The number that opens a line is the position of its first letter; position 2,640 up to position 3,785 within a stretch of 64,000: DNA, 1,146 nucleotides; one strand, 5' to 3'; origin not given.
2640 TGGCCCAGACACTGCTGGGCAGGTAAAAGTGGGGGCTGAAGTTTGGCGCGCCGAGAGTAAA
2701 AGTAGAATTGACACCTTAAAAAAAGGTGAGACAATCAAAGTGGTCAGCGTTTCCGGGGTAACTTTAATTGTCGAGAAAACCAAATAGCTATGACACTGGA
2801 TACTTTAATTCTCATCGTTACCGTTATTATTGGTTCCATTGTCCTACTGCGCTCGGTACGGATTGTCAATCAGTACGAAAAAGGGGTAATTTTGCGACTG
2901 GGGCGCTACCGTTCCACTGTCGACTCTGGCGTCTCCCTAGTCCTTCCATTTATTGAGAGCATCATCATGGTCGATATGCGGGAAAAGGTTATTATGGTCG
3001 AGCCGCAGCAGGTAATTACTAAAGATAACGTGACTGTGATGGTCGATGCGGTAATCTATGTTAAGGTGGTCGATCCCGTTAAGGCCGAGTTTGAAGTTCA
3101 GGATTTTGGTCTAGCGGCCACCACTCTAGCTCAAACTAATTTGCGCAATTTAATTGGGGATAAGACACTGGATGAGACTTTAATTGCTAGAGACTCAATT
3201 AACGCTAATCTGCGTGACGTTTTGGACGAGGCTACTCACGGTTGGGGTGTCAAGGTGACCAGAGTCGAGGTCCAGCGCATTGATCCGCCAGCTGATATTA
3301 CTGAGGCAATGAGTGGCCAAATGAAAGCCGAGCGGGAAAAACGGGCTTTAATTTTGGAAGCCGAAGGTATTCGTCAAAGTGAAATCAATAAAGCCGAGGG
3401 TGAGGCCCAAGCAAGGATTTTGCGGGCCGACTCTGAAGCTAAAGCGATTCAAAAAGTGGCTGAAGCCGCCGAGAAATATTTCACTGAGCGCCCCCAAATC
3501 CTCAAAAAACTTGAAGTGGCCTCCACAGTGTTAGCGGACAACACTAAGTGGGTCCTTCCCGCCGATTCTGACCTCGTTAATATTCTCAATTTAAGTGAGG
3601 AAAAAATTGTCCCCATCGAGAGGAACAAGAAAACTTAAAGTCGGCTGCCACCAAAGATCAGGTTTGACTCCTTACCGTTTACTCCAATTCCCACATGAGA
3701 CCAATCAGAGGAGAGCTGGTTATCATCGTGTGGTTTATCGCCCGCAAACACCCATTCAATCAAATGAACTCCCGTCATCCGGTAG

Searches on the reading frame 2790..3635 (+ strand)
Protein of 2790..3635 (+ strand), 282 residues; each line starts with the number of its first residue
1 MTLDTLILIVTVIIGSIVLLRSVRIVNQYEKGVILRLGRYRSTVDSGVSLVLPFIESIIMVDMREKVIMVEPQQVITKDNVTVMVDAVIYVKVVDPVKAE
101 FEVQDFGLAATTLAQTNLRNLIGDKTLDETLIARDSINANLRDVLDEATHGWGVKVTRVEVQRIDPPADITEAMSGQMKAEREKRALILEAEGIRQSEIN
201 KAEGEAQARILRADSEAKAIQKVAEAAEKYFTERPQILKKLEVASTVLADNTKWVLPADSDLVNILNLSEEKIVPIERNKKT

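Call 67: search_protein_families(library=pfam, proteins=[window:2790-3635:+], max_evalue=0.00001)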
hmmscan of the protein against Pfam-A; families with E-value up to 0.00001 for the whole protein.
window:2790-3635:+ (282 aa): 1 family
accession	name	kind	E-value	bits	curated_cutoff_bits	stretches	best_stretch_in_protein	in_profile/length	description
PF01145.31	Band_7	-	5.4e-40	137.7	23.6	1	25-193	2-174/176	SPFH domain / Band 7 family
